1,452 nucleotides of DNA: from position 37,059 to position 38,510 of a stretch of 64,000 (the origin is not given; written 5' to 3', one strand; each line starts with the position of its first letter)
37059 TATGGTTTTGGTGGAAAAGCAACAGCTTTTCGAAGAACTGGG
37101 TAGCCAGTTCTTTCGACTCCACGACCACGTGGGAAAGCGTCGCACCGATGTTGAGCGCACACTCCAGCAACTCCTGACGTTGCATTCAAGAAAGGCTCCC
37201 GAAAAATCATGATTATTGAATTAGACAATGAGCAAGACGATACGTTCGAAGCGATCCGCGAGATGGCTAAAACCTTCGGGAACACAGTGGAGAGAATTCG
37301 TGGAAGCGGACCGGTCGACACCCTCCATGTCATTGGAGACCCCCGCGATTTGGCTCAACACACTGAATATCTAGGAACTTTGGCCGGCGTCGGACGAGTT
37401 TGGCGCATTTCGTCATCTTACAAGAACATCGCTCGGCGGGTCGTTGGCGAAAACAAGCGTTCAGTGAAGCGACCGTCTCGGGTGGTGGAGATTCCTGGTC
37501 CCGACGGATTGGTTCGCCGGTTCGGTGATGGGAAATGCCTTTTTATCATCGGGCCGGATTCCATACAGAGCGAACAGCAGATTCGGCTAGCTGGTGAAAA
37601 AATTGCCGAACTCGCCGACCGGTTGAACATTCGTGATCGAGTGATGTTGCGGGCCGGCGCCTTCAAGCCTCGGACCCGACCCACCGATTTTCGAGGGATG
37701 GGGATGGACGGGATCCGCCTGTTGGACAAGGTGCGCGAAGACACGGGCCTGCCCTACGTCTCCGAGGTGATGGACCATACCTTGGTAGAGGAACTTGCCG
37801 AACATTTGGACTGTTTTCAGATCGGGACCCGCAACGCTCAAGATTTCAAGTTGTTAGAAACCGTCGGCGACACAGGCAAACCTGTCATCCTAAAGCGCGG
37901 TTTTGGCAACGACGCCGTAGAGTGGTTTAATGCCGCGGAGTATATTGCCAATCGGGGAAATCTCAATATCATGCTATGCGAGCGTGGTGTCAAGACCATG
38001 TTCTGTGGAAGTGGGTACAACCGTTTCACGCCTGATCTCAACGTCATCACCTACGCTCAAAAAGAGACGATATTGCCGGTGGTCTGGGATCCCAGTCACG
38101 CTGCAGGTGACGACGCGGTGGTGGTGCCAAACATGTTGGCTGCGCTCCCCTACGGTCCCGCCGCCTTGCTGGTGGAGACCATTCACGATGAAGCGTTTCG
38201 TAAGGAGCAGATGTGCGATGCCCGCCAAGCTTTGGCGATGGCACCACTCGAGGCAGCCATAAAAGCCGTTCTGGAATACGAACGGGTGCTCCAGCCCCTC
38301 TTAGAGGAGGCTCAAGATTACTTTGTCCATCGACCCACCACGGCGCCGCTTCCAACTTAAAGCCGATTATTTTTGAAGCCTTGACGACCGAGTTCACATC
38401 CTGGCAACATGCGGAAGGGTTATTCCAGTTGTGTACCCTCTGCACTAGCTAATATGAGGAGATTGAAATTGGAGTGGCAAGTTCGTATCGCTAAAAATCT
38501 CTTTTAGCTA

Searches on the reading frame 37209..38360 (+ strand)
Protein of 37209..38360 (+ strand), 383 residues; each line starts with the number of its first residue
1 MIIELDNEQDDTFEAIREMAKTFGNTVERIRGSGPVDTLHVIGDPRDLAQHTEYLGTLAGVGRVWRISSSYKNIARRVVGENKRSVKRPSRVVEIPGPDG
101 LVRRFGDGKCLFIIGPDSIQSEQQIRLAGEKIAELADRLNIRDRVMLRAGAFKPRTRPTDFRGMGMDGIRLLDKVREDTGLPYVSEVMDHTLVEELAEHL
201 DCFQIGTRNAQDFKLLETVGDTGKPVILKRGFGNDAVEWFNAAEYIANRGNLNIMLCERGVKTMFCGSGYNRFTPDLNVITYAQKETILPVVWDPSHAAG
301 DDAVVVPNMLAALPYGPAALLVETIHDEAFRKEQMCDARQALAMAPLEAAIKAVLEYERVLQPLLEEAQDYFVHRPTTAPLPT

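Call 3: search_protein_families(library=pfam, proteins=[window:37209-38360:+], max_evalue=1)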
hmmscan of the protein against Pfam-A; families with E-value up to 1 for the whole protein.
window:37209-38360:+ (383 aa): 2 families
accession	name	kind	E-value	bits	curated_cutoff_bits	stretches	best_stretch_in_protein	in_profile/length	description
PF00793.26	DAHP_synth_1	-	1.6e-49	168.7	25.5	1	106-358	13-265/270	DAHP synthetase I family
PF03102.20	NeuB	-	8.5e-06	25.8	22.1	1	170-257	59-146/241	NeuB family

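Call 11: list_cluster_members(proteins=[P0001, P0002, window:37209-38360:+, window:42589-44574:-])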
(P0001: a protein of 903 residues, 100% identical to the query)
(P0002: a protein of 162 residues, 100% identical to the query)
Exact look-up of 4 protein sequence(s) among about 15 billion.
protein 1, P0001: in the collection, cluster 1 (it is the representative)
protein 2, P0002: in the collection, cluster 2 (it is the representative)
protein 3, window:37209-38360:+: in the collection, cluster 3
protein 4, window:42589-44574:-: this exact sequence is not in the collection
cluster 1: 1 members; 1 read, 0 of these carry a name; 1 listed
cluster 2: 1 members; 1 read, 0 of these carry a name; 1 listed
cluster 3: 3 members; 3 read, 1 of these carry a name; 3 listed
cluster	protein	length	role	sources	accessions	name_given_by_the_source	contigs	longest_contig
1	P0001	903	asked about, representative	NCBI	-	-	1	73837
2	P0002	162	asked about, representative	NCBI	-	-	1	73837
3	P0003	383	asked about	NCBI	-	-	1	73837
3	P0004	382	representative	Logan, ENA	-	-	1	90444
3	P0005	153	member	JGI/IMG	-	3-deoxy-7-phosphoheptulonate synthase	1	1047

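Call 13: find_encoding_contigs(protein=window:37209-38360:+, flank=10000)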
Protein window:37209-38360:+ (383 aa): no gene with exactly this product is on record in the collection.
